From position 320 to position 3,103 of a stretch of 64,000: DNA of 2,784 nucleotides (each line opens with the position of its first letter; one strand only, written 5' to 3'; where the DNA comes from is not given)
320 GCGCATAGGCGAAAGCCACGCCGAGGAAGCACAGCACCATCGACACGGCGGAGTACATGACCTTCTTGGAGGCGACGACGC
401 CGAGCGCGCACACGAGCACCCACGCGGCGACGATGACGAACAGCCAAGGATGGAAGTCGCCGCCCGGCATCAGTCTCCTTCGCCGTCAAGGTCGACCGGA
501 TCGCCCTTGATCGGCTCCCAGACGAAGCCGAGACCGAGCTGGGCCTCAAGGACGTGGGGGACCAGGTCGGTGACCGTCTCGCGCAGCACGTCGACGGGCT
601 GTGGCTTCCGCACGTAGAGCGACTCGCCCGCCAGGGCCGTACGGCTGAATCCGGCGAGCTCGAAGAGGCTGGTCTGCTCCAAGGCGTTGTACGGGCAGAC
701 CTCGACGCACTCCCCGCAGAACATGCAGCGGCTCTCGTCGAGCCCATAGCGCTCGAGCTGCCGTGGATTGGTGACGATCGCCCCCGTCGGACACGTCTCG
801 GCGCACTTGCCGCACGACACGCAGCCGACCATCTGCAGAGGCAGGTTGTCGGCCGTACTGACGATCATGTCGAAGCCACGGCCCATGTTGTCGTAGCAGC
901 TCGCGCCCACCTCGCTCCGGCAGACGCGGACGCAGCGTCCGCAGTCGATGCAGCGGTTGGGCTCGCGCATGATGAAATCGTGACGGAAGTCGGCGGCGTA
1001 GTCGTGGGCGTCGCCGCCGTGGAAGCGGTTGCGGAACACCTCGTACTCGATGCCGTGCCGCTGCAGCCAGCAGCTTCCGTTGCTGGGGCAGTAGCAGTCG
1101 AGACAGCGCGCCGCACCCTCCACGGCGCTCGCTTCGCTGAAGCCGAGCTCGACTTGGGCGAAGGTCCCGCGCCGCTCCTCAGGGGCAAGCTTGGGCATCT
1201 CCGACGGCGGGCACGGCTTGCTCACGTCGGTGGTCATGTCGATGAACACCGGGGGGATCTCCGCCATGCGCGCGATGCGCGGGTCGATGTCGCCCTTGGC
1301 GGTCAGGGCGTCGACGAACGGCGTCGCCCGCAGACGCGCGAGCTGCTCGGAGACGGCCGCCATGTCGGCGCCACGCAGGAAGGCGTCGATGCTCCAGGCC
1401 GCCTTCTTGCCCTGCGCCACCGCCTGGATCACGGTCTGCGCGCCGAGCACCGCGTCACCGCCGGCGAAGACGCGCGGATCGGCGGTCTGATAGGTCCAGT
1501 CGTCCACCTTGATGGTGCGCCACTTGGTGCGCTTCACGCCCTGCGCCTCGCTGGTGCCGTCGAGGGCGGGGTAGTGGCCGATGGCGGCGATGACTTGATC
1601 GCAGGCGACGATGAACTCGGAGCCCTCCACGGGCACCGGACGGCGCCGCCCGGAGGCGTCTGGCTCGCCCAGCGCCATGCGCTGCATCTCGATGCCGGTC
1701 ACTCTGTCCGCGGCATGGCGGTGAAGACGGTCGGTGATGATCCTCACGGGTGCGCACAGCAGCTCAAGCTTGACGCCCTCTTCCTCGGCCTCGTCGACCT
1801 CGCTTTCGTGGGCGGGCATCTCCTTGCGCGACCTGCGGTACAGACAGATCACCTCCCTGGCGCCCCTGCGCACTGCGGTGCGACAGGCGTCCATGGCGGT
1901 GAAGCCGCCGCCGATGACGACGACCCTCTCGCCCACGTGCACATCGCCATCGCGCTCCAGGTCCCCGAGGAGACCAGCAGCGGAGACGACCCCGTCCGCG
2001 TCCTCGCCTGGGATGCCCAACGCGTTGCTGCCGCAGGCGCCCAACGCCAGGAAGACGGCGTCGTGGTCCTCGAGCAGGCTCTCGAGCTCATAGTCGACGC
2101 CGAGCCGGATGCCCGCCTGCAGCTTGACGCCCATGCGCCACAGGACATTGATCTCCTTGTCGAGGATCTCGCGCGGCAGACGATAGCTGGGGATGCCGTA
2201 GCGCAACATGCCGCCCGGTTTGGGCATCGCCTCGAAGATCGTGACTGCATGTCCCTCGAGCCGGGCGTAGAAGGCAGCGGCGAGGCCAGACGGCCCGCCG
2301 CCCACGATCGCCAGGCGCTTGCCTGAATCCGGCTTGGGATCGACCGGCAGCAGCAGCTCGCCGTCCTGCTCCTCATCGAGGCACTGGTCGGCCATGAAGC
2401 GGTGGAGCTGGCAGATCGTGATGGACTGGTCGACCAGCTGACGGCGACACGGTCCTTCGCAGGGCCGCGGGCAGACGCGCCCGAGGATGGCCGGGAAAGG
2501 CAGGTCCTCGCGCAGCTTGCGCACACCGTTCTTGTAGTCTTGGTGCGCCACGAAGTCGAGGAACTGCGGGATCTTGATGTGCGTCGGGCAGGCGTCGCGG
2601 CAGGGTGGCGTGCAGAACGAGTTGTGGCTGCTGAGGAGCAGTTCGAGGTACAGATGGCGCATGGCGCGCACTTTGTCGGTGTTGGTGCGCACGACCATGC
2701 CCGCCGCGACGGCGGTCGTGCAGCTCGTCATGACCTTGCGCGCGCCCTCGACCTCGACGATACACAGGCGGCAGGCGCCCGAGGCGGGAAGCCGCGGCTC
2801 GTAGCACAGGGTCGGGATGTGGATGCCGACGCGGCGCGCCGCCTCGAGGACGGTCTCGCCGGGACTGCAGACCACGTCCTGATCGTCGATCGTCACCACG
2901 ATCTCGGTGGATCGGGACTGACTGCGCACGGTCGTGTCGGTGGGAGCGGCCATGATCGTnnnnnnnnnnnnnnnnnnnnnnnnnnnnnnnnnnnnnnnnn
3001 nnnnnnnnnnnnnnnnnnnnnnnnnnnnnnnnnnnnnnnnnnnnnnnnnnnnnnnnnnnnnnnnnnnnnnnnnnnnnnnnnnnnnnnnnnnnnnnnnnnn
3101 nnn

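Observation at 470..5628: Complex-I operon whose NADH-input module is a bifurcating-type NAD(P)H/ferredoxin flavoprotein triad inserted between nuoH and nuoJ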

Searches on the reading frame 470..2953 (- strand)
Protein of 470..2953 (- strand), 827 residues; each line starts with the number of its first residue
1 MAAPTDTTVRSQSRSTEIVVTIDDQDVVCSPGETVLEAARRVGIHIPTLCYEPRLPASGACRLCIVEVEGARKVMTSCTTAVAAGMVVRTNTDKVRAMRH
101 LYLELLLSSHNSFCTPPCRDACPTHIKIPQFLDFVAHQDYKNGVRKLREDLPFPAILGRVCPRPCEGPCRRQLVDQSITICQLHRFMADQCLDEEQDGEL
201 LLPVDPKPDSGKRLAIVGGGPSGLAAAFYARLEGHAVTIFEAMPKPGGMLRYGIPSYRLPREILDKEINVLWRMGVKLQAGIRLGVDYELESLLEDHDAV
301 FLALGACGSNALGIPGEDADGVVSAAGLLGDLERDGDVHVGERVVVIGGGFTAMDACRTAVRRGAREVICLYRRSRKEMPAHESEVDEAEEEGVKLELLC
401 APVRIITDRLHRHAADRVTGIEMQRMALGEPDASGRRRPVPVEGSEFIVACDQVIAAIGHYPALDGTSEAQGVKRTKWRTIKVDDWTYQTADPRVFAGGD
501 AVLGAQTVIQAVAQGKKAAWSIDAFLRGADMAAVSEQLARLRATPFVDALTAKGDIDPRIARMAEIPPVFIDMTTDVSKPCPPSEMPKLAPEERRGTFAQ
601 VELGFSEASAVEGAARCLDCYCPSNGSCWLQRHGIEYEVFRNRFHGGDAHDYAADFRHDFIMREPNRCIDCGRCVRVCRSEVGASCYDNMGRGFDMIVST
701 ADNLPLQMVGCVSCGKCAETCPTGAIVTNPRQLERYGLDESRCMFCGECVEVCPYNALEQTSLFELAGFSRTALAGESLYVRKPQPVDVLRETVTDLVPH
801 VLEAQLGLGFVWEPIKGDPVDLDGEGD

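Call 6: search_protein_families(library=pfam, proteins=[window:470-2953:-], max_evalue=0.01)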
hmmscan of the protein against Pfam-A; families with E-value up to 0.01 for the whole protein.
window:470-2953:- (827 aa): 24 families
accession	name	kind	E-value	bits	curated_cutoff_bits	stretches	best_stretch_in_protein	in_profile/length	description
PF07992.20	Pyr_redox_2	-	1e-30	107.6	26.1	1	213-515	2-291/291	Pyridine nucleotide-disulphide oxidoreductase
PF13510.11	Fer2_4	-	8e-20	71.1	22.8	1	16-92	2-81/82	2Fe-2S iron-sulfur cluster binding domain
PF14691.11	Fer4_20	-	1.8e-19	70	25.8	1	114-194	27-111/113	Dihydroprymidine dehydrogenase domain II, 4Fe-4S cluster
PF00037.32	Fer4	-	1.2e-16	60.2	21.1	3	738-759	3-24/24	4Fe-4S binding domain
PF12838.12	Fer4_7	-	7.5e-13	49.2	27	1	711-757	2-52/52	4Fe-4S dicluster domain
PF13237.11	Fer4_10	-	5.8e-11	42.6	25.5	2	710-754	8-53/53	4Fe-4S dicluster domain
PF13450.12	NAD_binding_8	-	5.2e-10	39.9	21.9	1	216-273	1-54/68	NAD(P)-binding Rossmann-like domain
PF13484.11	Fer4_16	-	2.5e-09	38.2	30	2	711-729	2-20/66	4Fe-4S double cluster binding domain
PF13187.11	Fer4_9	-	2.9e-09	37.3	27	1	711-757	2-51/52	4Fe-4S dicluster domain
PF12831.13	FAD_oxidored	-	2.5e-07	30.8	27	1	215-251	3-39/416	FAD dependent oxidoreductase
PF14697.11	Fer4_21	-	4.3e-07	30.4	35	1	711-757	8-56/59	4Fe-4S dicluster domain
PF13738.12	Pyr_redox_3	-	6.4e-07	29.3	30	0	336-497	159-303/305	Pyridine nucleotide-disulphide oxidoreductase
PF00070.33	Pyr_redox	-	1.3e-06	29.3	22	0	213-247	1-35/82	Pyridine nucleotide-disulphide oxidoreductase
PF01266.30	DAO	-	1.3e-05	25.4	27.9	1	214-247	2-35/353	FAD dependent oxidoreductase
PF22117.2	Fer4_Nqo3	-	2e-05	25.1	27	1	660-726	3-66/67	NADH-quinone oxidoreductase subunit 3, ferredoxin-like domain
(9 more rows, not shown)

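Call 8: search_solved_structures(query=window:470-2953:-, max_evalue=0.001, show_alignments=2)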
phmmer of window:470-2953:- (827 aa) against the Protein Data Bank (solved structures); distinct sequences matched with E-value up to 0.001: 175 (the best 60 are shown).
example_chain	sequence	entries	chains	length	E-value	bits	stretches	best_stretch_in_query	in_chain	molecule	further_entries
9bov_A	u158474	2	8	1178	2.5e-186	624.5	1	19-751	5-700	Molybdopterin oxidoreductase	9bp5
8oh5_C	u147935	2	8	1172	1.5e-156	526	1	17-756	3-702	Formate dehydrogenase-O, major subunit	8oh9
9n5u_A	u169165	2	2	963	2.3e-148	498.9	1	17-728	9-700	NfnA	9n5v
5jca_L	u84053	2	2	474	6.9e-90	305.5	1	116-526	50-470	NADH-dependent Ferredoxin:NADP Oxidoreductase (NfnI) subunit alpha | NADH-dependent Ferredoxin:NADP Oxidoreductase subunit alpha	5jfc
4ylf_B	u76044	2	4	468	6.9e-84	285.6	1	115-528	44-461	Dihydropyrimidine dehydrogenase subunit A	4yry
5vj7_A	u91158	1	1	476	3.1e-75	257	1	116-526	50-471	Oxidoreductase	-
2vdc_G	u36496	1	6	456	3.6e-66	227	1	115-532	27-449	GLUTAMATE SYNTHASE [NADPH] SMALL CHAIN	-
6s6s_G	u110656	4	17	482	6e-66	226.3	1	115-532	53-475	Glutamate synthase [NADPH] small chain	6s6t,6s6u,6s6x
7mfm_I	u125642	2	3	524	2.7e-45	158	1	120-531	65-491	Glutamate synthase (NADPH) small chain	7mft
1gt8_A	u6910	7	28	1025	9.6e-39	136.3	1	115-536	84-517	DIHYDROPYRIMIDINE DEHYDROGENASE | Dihydropyrimidine dehydrogenase [NADP(+)]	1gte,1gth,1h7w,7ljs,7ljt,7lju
7m31_A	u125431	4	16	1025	9.6e-39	136.3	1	115-536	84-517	Dihydropyrimidine dehydrogenase [NADP(+)]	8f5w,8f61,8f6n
1h7x_A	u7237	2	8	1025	9.6e-39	136.3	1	115-536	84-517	DIHYDROPYRIMIDINE DEHYDROGENASE | Dihydropyrimidine dehydrogenase [NADP(+)]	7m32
8a6t_A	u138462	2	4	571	3.8e-36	127.7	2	18-114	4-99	Electron bifurcating hydrogenase subunit HydA1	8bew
7t2r_A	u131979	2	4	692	3e-35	124.7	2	17-114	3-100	NiFe hydrogenase subunit A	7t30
7p5h_A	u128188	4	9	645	6.3e-35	123.7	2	20-116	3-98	Fe-hydrogenase, subunit alpha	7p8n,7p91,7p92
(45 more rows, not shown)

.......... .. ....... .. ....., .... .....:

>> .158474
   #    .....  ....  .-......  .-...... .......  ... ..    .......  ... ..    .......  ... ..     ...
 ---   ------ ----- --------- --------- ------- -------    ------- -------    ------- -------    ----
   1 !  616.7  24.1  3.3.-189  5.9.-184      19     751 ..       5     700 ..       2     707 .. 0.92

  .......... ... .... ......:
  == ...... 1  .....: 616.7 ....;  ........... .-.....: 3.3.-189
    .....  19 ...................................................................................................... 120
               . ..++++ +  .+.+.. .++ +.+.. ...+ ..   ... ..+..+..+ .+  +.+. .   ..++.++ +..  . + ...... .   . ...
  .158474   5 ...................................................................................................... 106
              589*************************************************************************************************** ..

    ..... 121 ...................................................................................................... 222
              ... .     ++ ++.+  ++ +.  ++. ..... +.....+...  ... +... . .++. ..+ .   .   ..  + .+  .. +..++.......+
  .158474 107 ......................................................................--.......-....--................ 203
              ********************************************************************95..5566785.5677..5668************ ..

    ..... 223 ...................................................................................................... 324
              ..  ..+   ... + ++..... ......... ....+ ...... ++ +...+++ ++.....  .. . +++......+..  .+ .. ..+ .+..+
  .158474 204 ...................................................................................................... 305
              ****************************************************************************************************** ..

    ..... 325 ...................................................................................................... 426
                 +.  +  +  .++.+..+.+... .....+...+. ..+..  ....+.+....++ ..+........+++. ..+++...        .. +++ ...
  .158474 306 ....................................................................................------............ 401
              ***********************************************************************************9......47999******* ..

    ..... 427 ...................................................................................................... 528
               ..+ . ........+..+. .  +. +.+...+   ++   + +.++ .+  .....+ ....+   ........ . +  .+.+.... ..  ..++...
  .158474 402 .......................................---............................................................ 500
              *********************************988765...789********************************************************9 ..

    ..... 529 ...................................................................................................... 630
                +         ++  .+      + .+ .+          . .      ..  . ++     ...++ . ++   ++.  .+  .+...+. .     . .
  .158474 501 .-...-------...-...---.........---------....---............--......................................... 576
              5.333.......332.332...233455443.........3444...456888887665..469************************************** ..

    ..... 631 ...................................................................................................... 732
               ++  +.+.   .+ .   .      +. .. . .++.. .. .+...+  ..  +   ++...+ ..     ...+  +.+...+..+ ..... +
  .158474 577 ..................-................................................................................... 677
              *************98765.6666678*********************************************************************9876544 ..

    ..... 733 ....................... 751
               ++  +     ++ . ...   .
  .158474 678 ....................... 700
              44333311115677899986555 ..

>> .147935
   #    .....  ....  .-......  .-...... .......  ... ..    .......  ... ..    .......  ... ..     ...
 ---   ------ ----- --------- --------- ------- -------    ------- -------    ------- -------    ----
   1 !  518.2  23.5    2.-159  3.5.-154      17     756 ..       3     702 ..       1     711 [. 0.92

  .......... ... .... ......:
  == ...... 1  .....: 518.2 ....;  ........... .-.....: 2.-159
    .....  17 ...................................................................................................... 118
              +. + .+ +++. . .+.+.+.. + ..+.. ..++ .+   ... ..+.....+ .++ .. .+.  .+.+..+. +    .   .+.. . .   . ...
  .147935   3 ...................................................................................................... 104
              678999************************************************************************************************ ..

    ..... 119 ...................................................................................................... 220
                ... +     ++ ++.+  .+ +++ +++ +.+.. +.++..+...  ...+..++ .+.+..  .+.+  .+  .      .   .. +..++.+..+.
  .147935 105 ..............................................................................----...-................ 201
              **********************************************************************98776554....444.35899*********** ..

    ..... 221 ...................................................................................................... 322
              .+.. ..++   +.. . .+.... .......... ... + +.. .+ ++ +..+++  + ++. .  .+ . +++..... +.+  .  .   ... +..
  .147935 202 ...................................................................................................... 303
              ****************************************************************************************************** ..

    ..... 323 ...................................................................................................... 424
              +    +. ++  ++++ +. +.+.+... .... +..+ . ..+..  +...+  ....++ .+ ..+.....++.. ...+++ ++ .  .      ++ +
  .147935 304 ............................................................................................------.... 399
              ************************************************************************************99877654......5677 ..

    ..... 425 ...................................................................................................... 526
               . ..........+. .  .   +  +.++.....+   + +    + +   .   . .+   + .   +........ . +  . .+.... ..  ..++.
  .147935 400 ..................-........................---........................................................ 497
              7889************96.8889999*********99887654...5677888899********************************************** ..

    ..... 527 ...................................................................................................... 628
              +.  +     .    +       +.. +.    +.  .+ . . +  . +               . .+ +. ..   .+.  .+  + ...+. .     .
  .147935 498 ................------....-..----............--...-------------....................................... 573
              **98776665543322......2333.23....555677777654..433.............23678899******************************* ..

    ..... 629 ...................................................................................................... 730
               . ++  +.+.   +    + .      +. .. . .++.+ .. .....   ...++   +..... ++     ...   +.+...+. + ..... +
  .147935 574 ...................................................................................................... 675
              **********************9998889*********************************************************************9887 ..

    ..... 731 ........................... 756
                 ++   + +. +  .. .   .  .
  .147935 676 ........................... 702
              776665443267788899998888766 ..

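Call 22: search_protein_families(library=ncbifam, proteins=[window:470-2953:-], max_evalue=0.001)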
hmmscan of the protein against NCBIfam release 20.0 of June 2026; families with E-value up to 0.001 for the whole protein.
window:470-2953:- (827 aa): 103 families (the best 25 are shown)
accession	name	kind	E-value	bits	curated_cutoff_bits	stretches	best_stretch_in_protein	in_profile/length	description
NF009454.0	PRK12814.1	equivalog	1.8e-184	614.8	916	1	17-680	3-630/657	putative NADPH-dependent glutamate synthase small subunit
NF009410.0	PRK12771.1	subfamily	4.7e-146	487.6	516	1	114-628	46-520/566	NAD(P)-binding protein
NF009414.0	PRK12778.1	equivalog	3.5e-114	382.7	1103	1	115-527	336-750/752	bifunctional dihydroorotate dehydrogenase B NAD binding subunit/NADPH-dependent glutamate synthase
TIGR01316.1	gltA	equivalog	6.2e-108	361.5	471.75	1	116-526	36-449/449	NADPH-dependent glutamate synthase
NF009408.0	PRK12769.1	equivalog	6.8e-100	335.1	1003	1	118-527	236-652/659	formate-dependent uric acid utilization protein AegA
TIGR01318.1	gltD_gamma_fam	subfamily_domain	6.6e-97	325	482.95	1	115-526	47-465/467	glutamate synthase, small subunit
NF010590.0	PRK13984.1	equivalog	1.8e-90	303.8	946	2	118-528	198-608/611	putative oxidoreductase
NF009413.0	PRK12775.1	equivalog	3.9e-90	303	1895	1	114-536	337-764/1006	putative trifunctional 2-polyprenylphenol hydroxylase/glutamate synthase subunit beta/ferritin domain-containing protein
TIGR03315.1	Se_ygfK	equivalog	2.2e-78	263.7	835.3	1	82-522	411-835/1012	putative selenate reductase subunit YgfK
NF009451.0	PRK12809.1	equivalog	1.6e-73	248.1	1154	1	118-522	219-630/639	formate-dependent uric acid utilization protein YgfT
NF009409.0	PRK12770.1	subfamily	3.8e-73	246.6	343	1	205-529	12-353/360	putative glutamate synthase subunit beta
NF009415.0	PRK12779.1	equivalog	7.9e-70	235.8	1519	1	120-522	212-622/944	putative bifunctional glutamate synthase subunit beta/2-polyprenylphenol hydroxylase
TIGR01317.1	GOGAT_sm_gam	subfamily_domain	6.4e-67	226.5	447.7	1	115-529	49-481/485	glutamate synthase small subunit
NF040763.1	FeFe_hydrog_A6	exception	3.5e-57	194.1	765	2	19-118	2-101/571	NADH-dependent [FeFe] hydrogenase, group A6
NF005745.0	PRK07569.1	equivalog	1.1e-47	162.4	333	2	19-115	5-101/238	bidirectional hydrogenase complex protein HoxU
TIGR01971.1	NuoI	subfamily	9.2e-16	57.5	113.05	2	729-774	69-114/121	NADH-quinone oxidoreductase, chain I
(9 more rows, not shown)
